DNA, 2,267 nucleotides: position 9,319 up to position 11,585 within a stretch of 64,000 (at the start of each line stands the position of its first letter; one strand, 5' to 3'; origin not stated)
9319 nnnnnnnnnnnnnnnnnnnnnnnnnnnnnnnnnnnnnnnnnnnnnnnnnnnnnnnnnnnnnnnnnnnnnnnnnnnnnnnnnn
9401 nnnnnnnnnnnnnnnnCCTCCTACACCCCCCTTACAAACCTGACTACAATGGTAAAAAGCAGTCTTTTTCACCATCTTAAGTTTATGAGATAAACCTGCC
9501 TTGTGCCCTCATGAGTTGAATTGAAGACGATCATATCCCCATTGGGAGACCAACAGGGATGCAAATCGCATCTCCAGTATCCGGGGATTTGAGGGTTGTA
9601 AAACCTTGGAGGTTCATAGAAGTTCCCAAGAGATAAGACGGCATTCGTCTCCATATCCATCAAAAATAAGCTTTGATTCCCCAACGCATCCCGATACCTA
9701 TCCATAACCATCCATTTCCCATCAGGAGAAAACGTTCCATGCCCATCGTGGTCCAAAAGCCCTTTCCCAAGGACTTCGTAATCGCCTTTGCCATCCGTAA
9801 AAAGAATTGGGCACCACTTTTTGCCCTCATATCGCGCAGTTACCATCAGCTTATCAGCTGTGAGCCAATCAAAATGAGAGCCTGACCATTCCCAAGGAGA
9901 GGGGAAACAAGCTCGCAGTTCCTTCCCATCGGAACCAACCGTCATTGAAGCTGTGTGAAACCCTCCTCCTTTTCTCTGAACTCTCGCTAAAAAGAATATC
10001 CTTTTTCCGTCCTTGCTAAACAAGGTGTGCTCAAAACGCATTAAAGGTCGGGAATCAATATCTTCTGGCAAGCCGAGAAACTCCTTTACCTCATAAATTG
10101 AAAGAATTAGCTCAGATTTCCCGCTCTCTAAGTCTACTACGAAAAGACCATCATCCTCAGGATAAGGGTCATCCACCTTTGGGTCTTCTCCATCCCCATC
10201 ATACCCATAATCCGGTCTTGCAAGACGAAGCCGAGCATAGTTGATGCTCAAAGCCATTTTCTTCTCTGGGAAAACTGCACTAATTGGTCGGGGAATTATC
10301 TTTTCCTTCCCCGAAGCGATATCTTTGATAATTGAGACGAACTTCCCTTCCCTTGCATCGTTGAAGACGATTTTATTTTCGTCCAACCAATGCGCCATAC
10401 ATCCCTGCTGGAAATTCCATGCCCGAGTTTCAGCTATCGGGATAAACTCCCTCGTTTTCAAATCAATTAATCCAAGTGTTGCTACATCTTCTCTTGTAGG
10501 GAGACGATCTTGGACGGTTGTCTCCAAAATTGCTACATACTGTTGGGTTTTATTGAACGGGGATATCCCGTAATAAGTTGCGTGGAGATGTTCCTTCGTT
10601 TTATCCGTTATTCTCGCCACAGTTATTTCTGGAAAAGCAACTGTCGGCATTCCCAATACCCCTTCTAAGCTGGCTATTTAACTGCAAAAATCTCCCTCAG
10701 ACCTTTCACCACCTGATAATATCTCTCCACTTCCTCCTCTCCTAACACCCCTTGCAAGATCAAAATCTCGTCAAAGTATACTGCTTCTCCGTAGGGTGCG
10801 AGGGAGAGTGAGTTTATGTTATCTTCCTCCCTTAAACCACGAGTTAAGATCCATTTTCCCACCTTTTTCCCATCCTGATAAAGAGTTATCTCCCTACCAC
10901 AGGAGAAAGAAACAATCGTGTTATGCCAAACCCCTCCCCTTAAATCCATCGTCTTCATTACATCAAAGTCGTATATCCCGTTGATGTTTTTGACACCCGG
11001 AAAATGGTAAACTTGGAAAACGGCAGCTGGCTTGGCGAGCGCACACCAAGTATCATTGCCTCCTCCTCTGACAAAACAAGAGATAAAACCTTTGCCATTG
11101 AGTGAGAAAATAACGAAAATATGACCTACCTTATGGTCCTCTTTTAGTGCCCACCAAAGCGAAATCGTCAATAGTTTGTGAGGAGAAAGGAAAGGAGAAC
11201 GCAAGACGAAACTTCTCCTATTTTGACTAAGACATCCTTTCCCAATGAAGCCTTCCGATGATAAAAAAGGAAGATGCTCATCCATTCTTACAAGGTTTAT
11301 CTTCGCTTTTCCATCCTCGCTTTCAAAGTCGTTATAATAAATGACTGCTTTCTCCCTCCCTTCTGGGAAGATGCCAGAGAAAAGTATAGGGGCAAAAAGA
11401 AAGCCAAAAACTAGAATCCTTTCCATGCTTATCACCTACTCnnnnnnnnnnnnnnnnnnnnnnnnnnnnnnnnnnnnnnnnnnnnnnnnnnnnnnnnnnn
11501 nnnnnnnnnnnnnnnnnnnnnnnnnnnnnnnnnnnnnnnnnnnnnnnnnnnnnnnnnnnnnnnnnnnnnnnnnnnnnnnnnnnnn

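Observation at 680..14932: Seven-gene, 14-kb cluster of giant secreted glycan-enzyme-like proteins with no canonical catalytic family: candidate undescribed polysaccharide-processing locus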

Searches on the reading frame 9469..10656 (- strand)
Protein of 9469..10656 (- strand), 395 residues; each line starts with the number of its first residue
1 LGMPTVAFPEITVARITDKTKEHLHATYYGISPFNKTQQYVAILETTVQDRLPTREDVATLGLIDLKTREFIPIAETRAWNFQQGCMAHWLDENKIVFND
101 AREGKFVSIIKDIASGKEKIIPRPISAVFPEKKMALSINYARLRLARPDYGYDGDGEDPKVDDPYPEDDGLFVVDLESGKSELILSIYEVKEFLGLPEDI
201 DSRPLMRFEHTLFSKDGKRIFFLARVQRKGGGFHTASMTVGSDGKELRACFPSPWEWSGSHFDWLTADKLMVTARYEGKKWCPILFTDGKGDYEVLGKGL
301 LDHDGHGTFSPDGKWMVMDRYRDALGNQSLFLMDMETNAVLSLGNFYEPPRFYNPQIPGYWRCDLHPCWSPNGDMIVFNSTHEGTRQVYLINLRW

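Call 6: search_protein_families(library=pfam, proteins=[window:9469-10656:-], max_evalue=0.1)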
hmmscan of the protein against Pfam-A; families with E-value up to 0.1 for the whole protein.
window:9469-10656:- (395 aa): 1 family
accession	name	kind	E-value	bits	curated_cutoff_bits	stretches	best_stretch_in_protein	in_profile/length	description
PF07676.18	PD40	-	2.4e-12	46.9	20.9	2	367-389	14-37/38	WD40-like Beta Propeller Repeat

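Call 7: search_protein_families(library=ncbifam, proteins=[window:9469-10656:-], max_evalue=0.1)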
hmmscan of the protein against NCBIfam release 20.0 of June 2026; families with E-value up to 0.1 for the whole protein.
window:9469-10656:- (395 aa): 4 families
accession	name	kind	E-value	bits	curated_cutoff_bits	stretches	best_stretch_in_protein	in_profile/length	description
TIGR02800.1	propeller_TolB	equivalog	5.6e-07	28.8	343.15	1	307-393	240-310/418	Tol-Pal system beta propeller repeat protein TolB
NF002183.0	PRK01029.1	equivalog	0.00013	21.1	405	1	304-393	283-358/429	Tol-Pal system protein TolB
NF033523.0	lasso_peptidase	equivalog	0.028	13.2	400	0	309-392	26-118/638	Atxe2 family lasso peptide isopeptidase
NF053518.1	DipepPtdsDpp5Prph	equivalog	0.05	12.1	900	0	294-393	240-329/655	dipeptidyl-peptidase Dpp5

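Call 48: search_solved_structures(query=window:9469-10656:-, max_evalue=0.1)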
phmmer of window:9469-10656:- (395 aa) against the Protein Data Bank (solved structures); distinct sequences matched with E-value up to 0.1: 6.
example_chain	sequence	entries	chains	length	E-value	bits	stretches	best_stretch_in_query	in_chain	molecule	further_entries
7mx5_A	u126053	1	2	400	0.0074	18.4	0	276-345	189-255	Tol-Pal system protein TolB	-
4jml_A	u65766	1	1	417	0.024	16.7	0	303-393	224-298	Protein TolB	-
7nst_E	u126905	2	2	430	0.029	16.5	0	303-393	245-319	Tol-Pal system protein TolB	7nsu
4r40_A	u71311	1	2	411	0.052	15.6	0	303-393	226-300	Protein TolB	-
4pwz_A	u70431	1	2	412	0.053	15.6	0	303-393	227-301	Protein TolB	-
1crz_A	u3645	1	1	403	0.1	14.7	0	302-393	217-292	TOLB PROTEIN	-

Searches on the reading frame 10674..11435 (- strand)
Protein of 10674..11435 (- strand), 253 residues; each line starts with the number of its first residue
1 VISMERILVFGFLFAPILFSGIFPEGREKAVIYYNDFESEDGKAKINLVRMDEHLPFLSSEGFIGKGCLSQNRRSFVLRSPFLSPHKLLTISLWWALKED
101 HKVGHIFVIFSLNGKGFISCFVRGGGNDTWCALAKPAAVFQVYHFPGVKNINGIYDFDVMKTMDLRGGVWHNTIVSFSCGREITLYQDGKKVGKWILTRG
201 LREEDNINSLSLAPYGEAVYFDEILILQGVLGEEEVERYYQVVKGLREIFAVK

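Call 6: search_protein_families(library=pfam, proteins=[window:10674-11435:-], max_evalue=0.1)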
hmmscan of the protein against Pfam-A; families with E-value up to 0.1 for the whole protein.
window:10674-11435:- (253 aa): 1 family
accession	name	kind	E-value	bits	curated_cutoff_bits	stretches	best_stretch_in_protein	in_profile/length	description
PF13385.13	Laminin_G_3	-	8.2e-05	23.2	27.6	1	88-206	18-117/151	Concanavalin A-like lectin/glucanases superfamily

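Call 7: search_protein_families(library=ncbifam, proteins=[window:10674-11435:-], max_evalue=0.1)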
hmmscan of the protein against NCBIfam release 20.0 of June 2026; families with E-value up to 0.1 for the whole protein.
window:10674-11435:- (253 aa): 0 families

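Call 80: search_protein_families(library=pfam, alignment_id=A7, max_evalue=0.01)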
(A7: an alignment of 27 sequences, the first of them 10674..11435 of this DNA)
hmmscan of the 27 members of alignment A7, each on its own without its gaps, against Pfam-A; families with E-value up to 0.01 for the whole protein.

A. member 1, window:10674-11435:- (253 aa): 1 family
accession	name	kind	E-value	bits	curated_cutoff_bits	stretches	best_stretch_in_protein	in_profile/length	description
PF13385.13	Laminin_G_3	-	8.2e-05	23.2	27.6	1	88-206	18-117/151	Concanavalin A-like lectin/glucanases superfamily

B. families by the number of members that match (of 27 scanned): 3 families
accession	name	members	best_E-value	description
PF13385.13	Laminin_G_3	27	2.9e-14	Concanavalin A-like lectin/glucanases superfamily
PF06439.18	3keto-disac_hyd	3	0.00011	3-keto-disaccharide hydrolase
PF09292.15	Neil1-DNA_bind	1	0.00023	Endonuclease VIII-like 1, DNA bind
